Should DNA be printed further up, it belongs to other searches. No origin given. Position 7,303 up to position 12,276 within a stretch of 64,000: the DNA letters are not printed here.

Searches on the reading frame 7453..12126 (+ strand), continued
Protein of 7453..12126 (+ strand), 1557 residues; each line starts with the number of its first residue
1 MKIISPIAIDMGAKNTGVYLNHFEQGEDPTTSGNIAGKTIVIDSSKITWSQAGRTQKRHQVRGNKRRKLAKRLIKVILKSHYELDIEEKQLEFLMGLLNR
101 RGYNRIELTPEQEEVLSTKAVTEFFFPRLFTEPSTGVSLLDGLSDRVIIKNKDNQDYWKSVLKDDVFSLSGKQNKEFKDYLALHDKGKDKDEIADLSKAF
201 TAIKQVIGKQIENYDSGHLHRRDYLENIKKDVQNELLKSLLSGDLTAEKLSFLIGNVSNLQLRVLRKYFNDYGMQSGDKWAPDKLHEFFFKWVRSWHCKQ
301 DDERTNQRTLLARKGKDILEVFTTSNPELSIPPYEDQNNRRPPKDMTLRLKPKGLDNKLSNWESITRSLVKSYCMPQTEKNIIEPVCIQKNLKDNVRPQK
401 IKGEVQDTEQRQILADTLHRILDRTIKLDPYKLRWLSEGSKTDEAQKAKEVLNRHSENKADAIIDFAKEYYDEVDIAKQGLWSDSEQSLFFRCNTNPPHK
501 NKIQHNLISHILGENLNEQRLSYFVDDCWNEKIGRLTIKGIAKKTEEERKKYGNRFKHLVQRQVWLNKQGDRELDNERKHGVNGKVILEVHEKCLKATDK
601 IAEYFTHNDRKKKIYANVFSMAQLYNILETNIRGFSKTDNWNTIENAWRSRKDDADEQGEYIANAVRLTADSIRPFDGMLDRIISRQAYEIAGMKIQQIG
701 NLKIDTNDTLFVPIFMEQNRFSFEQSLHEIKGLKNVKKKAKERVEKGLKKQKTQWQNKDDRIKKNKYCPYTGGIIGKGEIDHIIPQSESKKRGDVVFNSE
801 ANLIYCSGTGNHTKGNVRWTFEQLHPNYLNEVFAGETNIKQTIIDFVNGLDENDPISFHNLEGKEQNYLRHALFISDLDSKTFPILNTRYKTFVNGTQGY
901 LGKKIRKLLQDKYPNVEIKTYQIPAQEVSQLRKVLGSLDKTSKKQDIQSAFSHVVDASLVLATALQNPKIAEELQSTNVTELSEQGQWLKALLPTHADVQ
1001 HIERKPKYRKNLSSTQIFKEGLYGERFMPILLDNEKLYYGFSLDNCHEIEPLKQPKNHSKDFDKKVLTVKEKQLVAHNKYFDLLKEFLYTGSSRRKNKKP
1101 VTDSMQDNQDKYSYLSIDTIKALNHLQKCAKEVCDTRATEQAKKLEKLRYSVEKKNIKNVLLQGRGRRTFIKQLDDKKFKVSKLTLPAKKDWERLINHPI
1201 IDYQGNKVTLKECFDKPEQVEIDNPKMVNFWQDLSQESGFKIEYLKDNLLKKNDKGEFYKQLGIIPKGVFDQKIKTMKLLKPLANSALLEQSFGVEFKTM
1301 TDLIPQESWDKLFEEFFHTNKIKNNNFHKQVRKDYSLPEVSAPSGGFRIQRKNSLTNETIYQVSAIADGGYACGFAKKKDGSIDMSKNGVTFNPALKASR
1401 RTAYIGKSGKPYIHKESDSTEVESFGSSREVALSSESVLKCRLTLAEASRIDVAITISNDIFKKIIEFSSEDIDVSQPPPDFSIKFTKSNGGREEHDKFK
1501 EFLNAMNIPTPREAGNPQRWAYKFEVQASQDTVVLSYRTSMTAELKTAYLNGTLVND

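Call 25: find_homologous_proteins(query=window:7453-12126:+, max_evalue=1e-20)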
Query window:7453-12126:+ (1557 aa): 357 proteins with E <= 1e-20 among 8000 candidates; the best 120 are listed.
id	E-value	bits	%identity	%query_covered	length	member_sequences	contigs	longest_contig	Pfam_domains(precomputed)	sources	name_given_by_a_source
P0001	0.0e+0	3547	100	100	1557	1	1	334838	PF21069.3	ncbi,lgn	-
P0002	0.0e+0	2288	67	100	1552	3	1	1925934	PF13395.13,PF21069.3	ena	-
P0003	0.0e+0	2170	65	100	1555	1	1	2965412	PF13395.13,PF21069.3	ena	-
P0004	0.0e+0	2040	61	100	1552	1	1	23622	PF13395.13,PF21069.3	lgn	-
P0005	0.0e+0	1936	60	100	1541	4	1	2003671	PF21069.3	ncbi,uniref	ncbi:type II-B CRISPR-associated RNA-guided endonuclease Cas9/Csx12 [Candidatus Thiodubiliella endos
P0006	0.0e+0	1892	58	100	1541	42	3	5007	PF21069.3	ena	-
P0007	0.0e+0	1864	58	100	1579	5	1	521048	PF13395.13,PF21069.3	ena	-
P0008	0.0e+0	1795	57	100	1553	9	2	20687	PF21069.3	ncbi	-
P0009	0.0e+0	1757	55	100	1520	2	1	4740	PF21069.3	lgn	-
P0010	0.0e+0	1754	56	100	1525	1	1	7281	PF21069.3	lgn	-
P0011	0.0e+0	1732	57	88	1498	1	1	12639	PF13395.13,PF21069.3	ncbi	-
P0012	0.0e+0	1717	64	61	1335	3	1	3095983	PF13395.13,PF21069.3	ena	-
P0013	0.0e+0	1711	57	94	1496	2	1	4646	PF13395.13,PF21069.3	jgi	jgi:CRISPR system subtype II-B RNA-guided endonuclease Cas9/Csx12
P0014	0.0e+0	1707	59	90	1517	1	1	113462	PF21069.3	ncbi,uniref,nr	ncbi:type II-B CRISPR-associated RNA-guided endonuclease Cas9/Csx12 [Bathymodiolus thermophilus thio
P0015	0.0e+0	1682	58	60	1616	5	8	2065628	PF21069.3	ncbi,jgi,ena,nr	ncbi:hypothetical protein [uncultured Gammaproteobacteria bacterium]|jgi:CRISPR system subtype II-B 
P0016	0.0e+0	1660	59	89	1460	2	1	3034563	PF13395.13,PF21069.3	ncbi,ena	-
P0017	0.0e+0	1636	59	60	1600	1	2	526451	PF21069.3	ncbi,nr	ncbi:hypothetical protein [uncultured Gammaproteobacteria bacterium]|nr:hypothetical protein [uncult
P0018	0.0e+0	1635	59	60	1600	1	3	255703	PF21069.3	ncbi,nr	ncbi:hypothetical protein [uncultured Gammaproteobacteria bacterium]|nr:hypothetical protein [uncult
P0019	0.0e+0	1588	53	94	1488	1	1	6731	PF21069.3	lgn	-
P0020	0.0e+0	1572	51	100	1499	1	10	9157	PF21069.3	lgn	-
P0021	0.0e+0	1543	54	90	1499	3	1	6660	PF21069.3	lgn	-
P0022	0.0e+0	1521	52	94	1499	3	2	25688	PF21069.3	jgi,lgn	-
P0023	0.0e+0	1450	53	88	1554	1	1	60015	PF13395.13,PF21069.3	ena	-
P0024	0.0e+0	1421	48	100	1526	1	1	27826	PF13395.13,PF21069.3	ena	-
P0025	0.0e+0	1199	44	100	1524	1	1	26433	PF21069.3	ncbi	-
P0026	0.0e+0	1196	43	100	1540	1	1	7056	PF21069.3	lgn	-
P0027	0.0e+0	1179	46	89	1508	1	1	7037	PF21069.3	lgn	-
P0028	0.0e+0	1177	45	88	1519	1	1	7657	PF21069.3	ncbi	-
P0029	3.8e-264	898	51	57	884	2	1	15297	PF13395.13,PF21069.3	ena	-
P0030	2.9e-220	753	37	78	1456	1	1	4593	PF21069.3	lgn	-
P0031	2.1e-205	703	36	77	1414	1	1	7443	PF13395.13,PF21069.3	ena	-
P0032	1.4e-203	697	35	77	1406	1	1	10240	PF13395.13,PF21069.3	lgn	-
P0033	4.6e-197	676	34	88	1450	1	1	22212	PF21069.3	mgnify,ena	mgnify:CR=1 FL=1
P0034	1.0e-194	668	35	77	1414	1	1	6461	PF21069.3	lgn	-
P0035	1.9e-194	667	35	79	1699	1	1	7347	PF13395.13,PF21069.3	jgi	jgi:CRISPR system subtype II-B RNA-guided endonuclease Cas9/Csx12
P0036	7.0e-192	658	35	77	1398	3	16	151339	PF21069.3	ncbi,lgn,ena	-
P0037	7.4e-192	658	34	77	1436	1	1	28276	PF13395.13,PF21069.3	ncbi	-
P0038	3.4e-191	656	35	77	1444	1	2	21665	PF13395.13,PF21069.3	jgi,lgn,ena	-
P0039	4.2e-191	656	35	77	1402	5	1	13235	PF21069.3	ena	-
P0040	5.0e-191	656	35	77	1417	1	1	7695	PF13395.13,PF21069.3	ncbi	-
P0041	1.8e-190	654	34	78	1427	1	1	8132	PF21069.3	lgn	-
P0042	4.6e-190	652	35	77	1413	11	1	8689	PF21069.3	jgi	-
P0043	4.2e-189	649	35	77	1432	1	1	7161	PF13395.13,PF21069.3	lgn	-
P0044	1.1e-187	645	35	77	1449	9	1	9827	PF21069.3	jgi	jgi:CRISPR system subtype II-B RNA-guided endonuclease Cas9/Csx12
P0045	1.2e-187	644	35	77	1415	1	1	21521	PF13395.13,PF21069.3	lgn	-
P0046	1.5e-186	641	33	77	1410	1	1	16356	PF21069.3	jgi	jgi:CRISPR system subtype II-B RNA-guided endonuclease Cas9/Csx12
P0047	2.8e-186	640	33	78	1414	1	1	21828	PF21069.3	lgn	-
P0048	1.8e-185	637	35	79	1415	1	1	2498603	PF13395.13,PF21069.3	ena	-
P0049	4.2e-185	636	34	77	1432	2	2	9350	PF21069.3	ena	-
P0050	1.2e-184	635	34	77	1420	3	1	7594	PF13395.13,PF21069.3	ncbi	-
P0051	1.9e-184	634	35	78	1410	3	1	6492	PF21069.3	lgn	-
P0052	3.9e-184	633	35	77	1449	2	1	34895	PF13395.13,PF21069.3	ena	-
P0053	5.3e-184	632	34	77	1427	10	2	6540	PF13395.13,PF21069.3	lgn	-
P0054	1.8e-183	631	33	80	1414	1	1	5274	PF21069.3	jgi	jgi:CRISPR system subtype II-B RNA-guided endonuclease Cas9/Csx12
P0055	7.0e-183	629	36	77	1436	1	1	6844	PF21069.3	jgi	-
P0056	4.0e-182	626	34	77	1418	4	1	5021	PF21069.3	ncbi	-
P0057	4.7e-181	623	34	77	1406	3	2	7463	PF13395.13,PF21069.3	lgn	-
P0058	8.5e-181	622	34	77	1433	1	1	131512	PF13395.13,PF21069.3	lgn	-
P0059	3.2e-180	620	32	77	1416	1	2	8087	PF21069.3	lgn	-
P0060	9.2e-180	618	35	78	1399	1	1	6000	PF21069.3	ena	-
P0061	1.5e-179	618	34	78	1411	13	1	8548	PF21069.3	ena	-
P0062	1.8e-179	617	34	78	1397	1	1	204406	PF21069.3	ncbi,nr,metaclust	ncbi:CRISPR-associated large protein (provisional), putative [gamma proteobacterium HTCC5015]|nr:CRI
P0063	1.1e-178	615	32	89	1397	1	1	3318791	PF21069.3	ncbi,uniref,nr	ncbi:type II-B CRISPR-associated RNA-guided endonuclease Cas9/Csx12 [Vibrio sp. JC009]|uniref:type I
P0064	1.3e-178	615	34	77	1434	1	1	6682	PF13395.13,PF21069.3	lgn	-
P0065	8.3e-178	612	31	100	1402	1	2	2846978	PF21069.3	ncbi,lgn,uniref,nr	ncbi:type II-B CRISPR-associated RNA-guided endonuclease Cas9/Csx12 [Vibrio rarus]|uniref:type II-B 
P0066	1.3e-177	611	34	78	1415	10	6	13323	PF21069.3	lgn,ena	-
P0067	1.9e-175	604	33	77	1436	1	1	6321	PF21069.3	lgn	-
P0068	2.1e-175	604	33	77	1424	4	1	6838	PF21069.3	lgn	-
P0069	2.1e-175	604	34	80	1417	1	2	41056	PF21069.3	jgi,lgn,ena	-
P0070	4.9e-175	603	34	77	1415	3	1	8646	PF21069.3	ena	-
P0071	2.3e-174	600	36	68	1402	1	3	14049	PF21069.3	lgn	-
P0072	7.5e-174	599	34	77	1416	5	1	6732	PF21069.3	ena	-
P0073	1.1e-173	598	33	77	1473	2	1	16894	PF21069.3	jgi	-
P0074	2.8e-173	597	35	76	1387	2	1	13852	PF21069.3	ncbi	-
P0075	2.9e-173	597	34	75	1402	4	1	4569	PF21069.3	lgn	-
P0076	3.0e-172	593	33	78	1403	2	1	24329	PF21069.3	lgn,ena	-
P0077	5.6e-172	593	33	77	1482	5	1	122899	PF13395.13,PF21069.3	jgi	-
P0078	6.2e-172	592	35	77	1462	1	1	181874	PF21069.3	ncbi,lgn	ncbi:MAG: type II-B CRISPR-associated RNA-guided endonuclease Cas9/Csx12 [Leptonema sp. (in: bacteri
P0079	6.6e-172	592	36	67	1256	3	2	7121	PF21069.3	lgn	-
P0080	1.4e-171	591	33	77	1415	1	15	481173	PF13395.13,PF21069.3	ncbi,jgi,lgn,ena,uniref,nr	ncbi:type II-B CRISPR-associated RNA-guided endonuclease Cas9/Csx12 [uncultured Thalassolituus sp.]|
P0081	2.3e-170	587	33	79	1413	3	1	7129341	PF21069.3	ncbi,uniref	ncbi:type II-B CRISPR-associated RNA-guided endonuclease Cas9/Csx12 [Endozoicomonas sp. ALB032]|unir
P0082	1.5e-168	581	34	78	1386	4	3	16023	PF21069.3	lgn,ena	-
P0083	3.4e-168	580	35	74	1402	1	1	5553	PF21069.3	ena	-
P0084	5.4e-168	579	33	77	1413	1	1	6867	PF21069.3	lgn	-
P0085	1.3e-167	578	34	77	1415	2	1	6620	PF21069.3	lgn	-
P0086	4.6e-167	576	36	67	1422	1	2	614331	PF21069.3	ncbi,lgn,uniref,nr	ncbi:type II-B CRISPR-associated RNA-guided endonuclease Cas9/Csx12 [Parendozoicomonas haliclonae]|u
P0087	2.0e-164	567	34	77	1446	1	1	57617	PF21069.3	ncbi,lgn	-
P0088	2.9e-164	567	35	77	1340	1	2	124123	PF21069.3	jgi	-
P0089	1.9e-162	561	33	77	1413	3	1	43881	PF21069.3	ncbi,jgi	-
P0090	1.5e-161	558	32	77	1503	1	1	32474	PF13395.13,PF21069.3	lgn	-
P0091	2.6e-159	551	32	77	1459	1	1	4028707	PF21069.3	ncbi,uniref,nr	ncbi:type II-B CRISPR-associated RNA-guided endonuclease Cas9/Csx12 [Leptospira sp. GIMC2001]|uniref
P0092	5.5e-157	543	31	77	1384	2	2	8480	PF21069.3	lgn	-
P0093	9.1e-157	542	31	91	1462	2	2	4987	PF21069.3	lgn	-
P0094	3.3e-156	540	33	77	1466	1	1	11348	PF13395.13,PF21069.3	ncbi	-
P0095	7.2e-156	539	35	64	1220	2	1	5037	PF13395.13,PF21069.3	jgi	-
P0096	8.7e-156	539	33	74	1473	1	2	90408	PF21069.3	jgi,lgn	jgi:CRISPR system subtype II-B RNA-guided endonuclease Cas9/Csx12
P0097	3.6e-154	533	32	77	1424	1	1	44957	PF21069.3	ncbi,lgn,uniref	ncbi:MAG: type II-B CRISPR-associated RNA-guided endonuclease Cas9/Csx12 [Thiohalorhabdus sp.]|unire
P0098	2.2e-152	528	33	76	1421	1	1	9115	PF21069.3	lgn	-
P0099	6.9e-152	526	32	77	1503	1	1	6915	PF13395.13,PF21069.3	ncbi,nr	ncbi:MAG: type II-B CRISPR-associated RNA-guided endonuclease Cas9/Csx12 [Leptospiraceae bacterium]|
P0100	2.3e-151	524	32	78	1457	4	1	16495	PF13395.13,PF21069.3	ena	-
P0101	2.3e-151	524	32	78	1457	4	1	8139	PF13395.13,PF21069.3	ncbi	-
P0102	4.0e-151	523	33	77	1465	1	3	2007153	PF13395.13,PF21069.3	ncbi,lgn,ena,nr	ncbi:MAG: type II-B CRISPR-associated RNA-guided endonuclease Cas9/Csx12 [Leptospiraceae bacterium]|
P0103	2.4e-150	521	32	75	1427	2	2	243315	PF21069.3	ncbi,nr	ncbi:MAG TPA: type II-B CRISPR-associated RNA-guided endonuclease Cas9/Csx12, partial [Spirochaetota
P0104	1.7e-149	518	33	74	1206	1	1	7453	PF21069.3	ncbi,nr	ncbi:MAG: type II-B CRISPR-associated RNA-guided endonuclease Cas9/Csx12 [Leptospira sp.]|nr:type II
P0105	5.9e-149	516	31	76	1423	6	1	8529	PF21069.3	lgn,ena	-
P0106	1.1e-148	515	33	75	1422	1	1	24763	PF21069.3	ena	-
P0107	5.2e-148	513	32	77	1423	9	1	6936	PF21069.3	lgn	-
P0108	3.5e-147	510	32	77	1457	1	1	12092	PF13395.13,PF21069.3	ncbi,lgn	-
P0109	7.5e-147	509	33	70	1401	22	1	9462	PF21069.3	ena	-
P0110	1.1e-146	509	32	75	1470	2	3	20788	PF21069.3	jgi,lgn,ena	-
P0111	3.9e-145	504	32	76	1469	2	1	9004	PF21069.3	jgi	-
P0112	1.7e-143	498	32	77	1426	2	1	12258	PF21069.3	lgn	-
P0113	3.2e-143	497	31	77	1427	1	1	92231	PF13395.13,PF21069.3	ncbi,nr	ncbi:MAG: type II-B CRISPR-associated RNA-guided endonuclease Cas9/Csx12 [Leptospira sp.]|nr:type II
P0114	1.3e-142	495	31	77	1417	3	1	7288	PF21069.3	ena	-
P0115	4.8e-142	493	32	78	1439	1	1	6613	PF21069.3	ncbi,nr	ncbi:MAG: type II-B CRISPR-associated RNA-guided endonuclease Cas9/Csx12 [Brevinematales bacterium]|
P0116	1.5e-141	492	31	77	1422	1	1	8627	PF13395.13,PF21069.3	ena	-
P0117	2.6e-141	491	32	77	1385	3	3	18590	PF01844.30,PF21069.3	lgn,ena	-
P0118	9.0e-139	482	31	77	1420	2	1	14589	PF21069.3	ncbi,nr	ncbi:type II-B CRISPR-associated RNA-guided endonuclease Cas9/Csx12 [Tamilnaduibacter salinus]|nr:ty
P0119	7.1e-138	479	33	75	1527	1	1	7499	PF21069.3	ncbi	-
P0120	8.1e-138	479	32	77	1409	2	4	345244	PF21069.3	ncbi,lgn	ncbi:MAG: type II-B CRISPR-associated RNA-guided endonuclease Cas9/Csx12 [Brevinematia bacterium]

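Call 26: find_encoding_contigs(protein=P0001, flank=10000, max_places=6)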
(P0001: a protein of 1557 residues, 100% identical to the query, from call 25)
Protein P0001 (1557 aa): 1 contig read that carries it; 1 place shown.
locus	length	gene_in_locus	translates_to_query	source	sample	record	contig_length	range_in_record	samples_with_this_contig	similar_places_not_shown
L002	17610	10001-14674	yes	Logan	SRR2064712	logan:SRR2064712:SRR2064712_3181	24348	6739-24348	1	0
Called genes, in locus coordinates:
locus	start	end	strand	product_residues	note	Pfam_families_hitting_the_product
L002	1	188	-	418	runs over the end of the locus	PF14697:Fer4_21 (faint), PF00037:Fer4 (faint), PF12797:Fer4_2 (faint), PF12838:Fer4_7 (weak), PF13183:Fer4_8, PF13187:Fer4_9, PF13237:Fer4_10 (weak), PF02754:CCG, +2 more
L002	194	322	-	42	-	-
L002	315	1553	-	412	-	PF00890:FAD_binding_2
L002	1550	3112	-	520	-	PF01266:DAO, PF04324:Fer2_BFD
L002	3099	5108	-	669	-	PF00528:BPD_transp_1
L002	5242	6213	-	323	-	PF04069:OpuAC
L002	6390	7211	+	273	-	PF08220:HTH_DeoR, PF08279:HTH_11, PF00455:DeoRC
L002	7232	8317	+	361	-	PF00005:ABC_tran, PF13304:AAA_21 (faint)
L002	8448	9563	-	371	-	PF08240:ADH_N, PF00107:ADH_zinc_N, PF13602:ADH_zinc_N_2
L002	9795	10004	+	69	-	-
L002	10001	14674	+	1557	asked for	PF21069:Csx12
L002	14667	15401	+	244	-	PF02661:Fic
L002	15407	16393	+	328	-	PF01867:Cas_Cas1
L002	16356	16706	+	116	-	PF09827:CRISPR_Cas2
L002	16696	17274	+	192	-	PF01930:Cas_Cas4, PF12705:PDDEXK_1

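Call 27: list_cluster_members(proteins=[P0001, P0002, P0003, P0004])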
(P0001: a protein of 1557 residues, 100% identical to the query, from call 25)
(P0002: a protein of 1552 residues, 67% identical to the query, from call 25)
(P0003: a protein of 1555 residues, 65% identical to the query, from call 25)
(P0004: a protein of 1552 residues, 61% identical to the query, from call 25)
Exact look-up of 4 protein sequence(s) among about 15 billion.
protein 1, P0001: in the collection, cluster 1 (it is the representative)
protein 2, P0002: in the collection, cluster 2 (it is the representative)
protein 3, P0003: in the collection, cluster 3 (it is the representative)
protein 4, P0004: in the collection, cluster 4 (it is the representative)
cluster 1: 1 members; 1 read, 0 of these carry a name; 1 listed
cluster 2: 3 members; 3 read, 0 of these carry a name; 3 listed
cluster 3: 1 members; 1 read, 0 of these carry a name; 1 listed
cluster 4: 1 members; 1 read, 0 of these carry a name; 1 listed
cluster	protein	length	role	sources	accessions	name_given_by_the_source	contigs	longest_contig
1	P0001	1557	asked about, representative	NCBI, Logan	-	-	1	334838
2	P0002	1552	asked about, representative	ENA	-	-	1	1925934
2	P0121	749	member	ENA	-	-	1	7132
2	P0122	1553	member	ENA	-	-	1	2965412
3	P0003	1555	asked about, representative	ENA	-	-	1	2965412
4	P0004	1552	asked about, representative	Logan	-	-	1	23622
